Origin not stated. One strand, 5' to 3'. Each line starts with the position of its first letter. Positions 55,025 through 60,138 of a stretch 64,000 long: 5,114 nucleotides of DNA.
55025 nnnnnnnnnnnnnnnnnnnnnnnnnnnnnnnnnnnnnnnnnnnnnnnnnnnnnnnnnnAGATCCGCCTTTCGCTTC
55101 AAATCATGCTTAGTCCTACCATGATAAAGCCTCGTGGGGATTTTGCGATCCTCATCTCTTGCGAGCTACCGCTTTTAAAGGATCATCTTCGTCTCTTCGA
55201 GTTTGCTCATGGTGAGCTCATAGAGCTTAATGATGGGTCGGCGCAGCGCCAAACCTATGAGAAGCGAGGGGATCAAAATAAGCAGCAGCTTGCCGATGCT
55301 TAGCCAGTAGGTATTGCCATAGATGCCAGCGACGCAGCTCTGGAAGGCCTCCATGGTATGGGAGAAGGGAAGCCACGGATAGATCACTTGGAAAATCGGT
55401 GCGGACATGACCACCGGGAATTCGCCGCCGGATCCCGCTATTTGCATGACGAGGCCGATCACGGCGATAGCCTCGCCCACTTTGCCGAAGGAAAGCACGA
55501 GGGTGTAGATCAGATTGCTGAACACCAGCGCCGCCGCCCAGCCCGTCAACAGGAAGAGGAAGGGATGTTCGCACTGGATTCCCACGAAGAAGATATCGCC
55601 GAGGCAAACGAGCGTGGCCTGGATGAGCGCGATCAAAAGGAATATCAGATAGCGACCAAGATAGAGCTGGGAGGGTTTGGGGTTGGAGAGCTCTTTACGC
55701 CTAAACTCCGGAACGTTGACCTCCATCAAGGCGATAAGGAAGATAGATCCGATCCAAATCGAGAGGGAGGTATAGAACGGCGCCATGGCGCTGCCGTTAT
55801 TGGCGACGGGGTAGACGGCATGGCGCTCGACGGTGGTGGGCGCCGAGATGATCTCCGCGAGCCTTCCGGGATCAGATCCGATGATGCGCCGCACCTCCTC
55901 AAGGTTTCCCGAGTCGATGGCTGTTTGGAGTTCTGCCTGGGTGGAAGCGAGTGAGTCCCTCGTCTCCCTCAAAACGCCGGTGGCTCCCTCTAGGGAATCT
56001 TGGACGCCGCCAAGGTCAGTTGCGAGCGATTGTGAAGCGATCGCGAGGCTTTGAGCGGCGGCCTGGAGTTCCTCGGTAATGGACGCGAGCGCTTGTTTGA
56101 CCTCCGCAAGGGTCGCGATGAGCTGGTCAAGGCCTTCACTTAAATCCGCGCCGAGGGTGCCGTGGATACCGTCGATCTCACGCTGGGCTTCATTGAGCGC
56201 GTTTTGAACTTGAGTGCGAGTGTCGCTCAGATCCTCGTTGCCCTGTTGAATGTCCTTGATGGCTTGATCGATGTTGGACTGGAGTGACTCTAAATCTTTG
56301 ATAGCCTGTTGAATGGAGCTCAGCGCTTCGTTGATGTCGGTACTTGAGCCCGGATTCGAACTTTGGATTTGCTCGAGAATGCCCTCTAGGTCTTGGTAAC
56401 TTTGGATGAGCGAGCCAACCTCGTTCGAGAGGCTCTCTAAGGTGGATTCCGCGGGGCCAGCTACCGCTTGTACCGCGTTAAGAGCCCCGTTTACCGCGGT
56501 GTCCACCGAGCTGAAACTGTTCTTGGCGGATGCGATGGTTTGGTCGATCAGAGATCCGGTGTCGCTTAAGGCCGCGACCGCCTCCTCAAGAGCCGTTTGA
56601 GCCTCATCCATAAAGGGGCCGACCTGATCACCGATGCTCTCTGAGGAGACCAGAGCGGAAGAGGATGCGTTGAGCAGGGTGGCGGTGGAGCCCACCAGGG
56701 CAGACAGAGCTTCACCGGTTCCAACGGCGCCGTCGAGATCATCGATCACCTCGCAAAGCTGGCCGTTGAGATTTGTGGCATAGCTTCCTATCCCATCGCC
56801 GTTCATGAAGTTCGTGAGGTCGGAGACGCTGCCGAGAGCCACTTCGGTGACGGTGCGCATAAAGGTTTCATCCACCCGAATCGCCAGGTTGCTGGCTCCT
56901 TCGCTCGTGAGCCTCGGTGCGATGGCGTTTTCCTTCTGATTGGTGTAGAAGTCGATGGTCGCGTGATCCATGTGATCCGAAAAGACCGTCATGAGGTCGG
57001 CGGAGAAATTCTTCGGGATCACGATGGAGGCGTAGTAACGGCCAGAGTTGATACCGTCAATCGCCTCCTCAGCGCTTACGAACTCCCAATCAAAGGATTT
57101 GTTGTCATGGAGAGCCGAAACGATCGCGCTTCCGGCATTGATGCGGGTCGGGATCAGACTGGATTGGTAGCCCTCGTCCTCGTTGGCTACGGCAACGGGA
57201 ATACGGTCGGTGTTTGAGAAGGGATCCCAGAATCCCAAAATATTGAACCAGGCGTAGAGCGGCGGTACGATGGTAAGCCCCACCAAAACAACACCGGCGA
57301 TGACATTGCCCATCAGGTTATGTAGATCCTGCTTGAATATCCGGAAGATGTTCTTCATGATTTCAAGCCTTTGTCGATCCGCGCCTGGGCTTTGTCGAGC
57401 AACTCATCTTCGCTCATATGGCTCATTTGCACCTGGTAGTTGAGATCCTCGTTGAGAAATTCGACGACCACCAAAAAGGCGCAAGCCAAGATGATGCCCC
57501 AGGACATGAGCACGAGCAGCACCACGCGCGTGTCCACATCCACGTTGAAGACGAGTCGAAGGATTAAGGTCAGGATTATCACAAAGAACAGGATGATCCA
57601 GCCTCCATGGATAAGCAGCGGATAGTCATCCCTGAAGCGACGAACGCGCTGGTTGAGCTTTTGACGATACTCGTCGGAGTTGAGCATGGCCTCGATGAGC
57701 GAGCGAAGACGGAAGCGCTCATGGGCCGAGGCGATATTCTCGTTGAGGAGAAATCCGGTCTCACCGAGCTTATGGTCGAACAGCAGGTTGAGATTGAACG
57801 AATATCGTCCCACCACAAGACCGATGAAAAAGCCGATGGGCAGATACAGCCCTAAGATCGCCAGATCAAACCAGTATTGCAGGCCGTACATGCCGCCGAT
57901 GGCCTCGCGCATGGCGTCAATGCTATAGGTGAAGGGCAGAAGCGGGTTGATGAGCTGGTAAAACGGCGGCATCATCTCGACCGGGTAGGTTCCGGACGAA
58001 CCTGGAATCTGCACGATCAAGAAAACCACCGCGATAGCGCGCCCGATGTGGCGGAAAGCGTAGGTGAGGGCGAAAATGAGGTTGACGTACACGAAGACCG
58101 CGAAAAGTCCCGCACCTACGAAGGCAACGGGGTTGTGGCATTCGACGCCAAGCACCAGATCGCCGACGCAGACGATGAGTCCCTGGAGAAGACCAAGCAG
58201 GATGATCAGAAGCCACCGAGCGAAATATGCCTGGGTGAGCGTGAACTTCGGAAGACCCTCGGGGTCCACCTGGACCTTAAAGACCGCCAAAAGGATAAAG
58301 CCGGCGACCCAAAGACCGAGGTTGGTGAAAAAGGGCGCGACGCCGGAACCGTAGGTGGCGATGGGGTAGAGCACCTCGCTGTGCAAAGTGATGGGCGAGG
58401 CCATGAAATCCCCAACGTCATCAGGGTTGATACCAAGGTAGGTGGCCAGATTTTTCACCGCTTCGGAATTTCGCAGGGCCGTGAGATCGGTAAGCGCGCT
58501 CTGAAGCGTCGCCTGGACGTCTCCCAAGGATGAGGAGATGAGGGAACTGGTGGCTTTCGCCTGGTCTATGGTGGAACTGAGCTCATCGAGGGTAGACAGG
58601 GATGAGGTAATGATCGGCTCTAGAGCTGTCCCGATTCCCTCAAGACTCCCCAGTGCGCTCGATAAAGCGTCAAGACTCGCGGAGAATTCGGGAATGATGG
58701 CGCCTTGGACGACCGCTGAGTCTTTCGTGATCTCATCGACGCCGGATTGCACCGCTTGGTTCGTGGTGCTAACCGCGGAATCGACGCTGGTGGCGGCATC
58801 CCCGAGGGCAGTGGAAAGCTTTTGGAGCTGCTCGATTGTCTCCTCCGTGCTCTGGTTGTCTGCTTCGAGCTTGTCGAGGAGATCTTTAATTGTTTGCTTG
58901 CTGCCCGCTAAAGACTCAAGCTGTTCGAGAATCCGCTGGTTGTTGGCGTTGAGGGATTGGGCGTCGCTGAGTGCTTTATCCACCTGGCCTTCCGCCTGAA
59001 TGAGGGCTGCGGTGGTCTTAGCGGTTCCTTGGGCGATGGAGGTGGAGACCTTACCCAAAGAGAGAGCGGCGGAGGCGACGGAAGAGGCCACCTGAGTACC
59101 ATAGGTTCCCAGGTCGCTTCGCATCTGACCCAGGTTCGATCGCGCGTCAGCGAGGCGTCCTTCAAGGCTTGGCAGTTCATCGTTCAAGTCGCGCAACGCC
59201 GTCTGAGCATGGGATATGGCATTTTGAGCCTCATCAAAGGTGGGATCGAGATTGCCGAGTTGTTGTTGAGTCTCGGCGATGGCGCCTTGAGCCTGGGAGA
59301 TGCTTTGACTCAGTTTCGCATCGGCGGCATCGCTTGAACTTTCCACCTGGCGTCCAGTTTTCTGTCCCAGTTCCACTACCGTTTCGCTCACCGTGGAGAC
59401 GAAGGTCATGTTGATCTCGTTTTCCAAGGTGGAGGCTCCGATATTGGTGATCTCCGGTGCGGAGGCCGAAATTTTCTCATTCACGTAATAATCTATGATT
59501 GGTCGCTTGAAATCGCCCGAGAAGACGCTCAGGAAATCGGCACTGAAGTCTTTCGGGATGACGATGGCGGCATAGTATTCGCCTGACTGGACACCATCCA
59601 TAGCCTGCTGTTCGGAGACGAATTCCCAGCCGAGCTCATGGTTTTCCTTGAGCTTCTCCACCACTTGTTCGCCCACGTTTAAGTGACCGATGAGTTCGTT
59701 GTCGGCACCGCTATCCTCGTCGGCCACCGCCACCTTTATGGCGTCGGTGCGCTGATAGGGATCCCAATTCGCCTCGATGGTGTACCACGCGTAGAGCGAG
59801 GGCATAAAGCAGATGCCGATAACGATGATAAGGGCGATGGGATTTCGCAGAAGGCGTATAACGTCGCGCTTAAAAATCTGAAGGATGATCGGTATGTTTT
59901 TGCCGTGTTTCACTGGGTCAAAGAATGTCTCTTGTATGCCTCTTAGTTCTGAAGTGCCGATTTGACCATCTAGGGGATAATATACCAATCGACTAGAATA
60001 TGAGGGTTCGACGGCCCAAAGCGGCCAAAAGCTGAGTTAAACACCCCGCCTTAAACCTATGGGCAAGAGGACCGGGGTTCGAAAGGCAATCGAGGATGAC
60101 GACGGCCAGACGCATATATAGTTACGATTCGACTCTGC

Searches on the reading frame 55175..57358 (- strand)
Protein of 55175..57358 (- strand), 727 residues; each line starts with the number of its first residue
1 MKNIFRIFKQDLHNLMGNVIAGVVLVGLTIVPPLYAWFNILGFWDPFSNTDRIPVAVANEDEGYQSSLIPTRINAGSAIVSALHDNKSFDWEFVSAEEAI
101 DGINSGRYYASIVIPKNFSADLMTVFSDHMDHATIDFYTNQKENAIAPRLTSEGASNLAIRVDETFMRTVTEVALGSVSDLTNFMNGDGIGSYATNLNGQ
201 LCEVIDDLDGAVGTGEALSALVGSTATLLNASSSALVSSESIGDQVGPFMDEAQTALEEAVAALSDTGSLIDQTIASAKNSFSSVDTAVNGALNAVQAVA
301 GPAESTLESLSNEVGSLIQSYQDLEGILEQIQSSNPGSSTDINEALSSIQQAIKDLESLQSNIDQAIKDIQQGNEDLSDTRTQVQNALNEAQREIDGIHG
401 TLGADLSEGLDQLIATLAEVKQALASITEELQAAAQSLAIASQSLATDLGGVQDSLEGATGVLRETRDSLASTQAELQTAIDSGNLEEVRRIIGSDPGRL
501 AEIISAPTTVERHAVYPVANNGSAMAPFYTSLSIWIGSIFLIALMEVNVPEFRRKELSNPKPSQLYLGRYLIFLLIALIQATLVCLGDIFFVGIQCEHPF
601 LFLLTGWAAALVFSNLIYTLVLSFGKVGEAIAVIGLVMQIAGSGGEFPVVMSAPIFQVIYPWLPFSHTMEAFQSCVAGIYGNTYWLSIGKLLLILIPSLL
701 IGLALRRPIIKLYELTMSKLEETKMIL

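Call 29: search_protein_families(library=ncbifam, proteins=[window:55175-57358:-], max_evalue=0.00001)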
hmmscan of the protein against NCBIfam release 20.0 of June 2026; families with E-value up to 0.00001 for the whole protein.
window:55175-57358:- (727 aa): 8 families
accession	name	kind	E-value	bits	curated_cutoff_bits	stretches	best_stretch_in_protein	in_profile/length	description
TIGR03062.1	pip_yhgE_Cterm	subfamily_domain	2.1e-41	141.9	102.2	1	502-704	2-201/208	YhgE/Pip family protein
TIGR03061.1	pip_yhgE_Nterm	subfamily_domain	5.6e-38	130.1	96.15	1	12-172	3-161/164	YhgE/Pip family protein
TIGR03929.1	T7_esaA_Nterm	equivalog_domain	3.8e-16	59.2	122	1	50-157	31-136/193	type VII secretion protein EsaA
TIGR02168.1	SMC_prok_B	equivalog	7.2e-09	34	567.35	1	250-478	677-906/1181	chromosome segregation protein SMC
NF047515.1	SpiroCoCo_C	equivalog_domain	6.7e-07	28.8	125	0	308-478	103-252/313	SpiroCoCo family coiled-coil protein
TIGR00996.1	Mtu_fam_mce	paralog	1.1e-06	28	140.5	0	324-458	151-284/291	MCE family protein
NF045487.1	ASRP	equivalog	4.1e-06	25.7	300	0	409-478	157-221/593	archaea-specific SMC-related protein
TIGR02169.1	SMC_prok_A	equivalog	5.1e-06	24.5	729.4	1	304-454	251-904/1165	chromosome segregation protein SMC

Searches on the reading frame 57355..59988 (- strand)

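Call 29: search_protein_families(library=ncbifam, proteins=[window:57355-59988:-], max_evalue=0.00001)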
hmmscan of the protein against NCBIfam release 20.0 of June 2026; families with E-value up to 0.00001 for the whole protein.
window:57355-59988:- (877 aa): 8 families
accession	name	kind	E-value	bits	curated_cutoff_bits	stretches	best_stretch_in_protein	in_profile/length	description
TIGR03062.1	pip_yhgE_Cterm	subfamily_domain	3.9e-41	140.9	102.2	1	527-726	2-202/208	YhgE/Pip family protein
TIGR03061.1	pip_yhgE_Nterm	subfamily_domain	1.1e-37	129.2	96.15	1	45-204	5-163/164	YhgE/Pip family protein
TIGR03929.1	T7_esaA_Nterm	equivalog_domain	2.3e-16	59.9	122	1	55-199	4-148/193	type VII secretion protein EsaA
TIGR02168.1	SMC_prok_B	equivalog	9.4e-09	33.6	567.35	1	209-427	752-972/1181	chromosome segregation protein SMC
NF045487.1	ASRP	equivalog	3.3e-07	29.3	300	0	336-478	144-291/593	archaea-specific SMC-related protein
TIGR02169.1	SMC_prok_A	equivalog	6.6e-07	27.4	729.4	0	213-316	854-959/1165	chromosome segregation protein SMC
NF045780.1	TrlF_fam_ATP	equivalog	2.3e-06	26.6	350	1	110-508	356-770/944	TrlF family AAA-like ATPase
TIGR04523.1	Mplasa_alph_rch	subfamily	2.3e-06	25.8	270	0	219-389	31-200/745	helix-rich protein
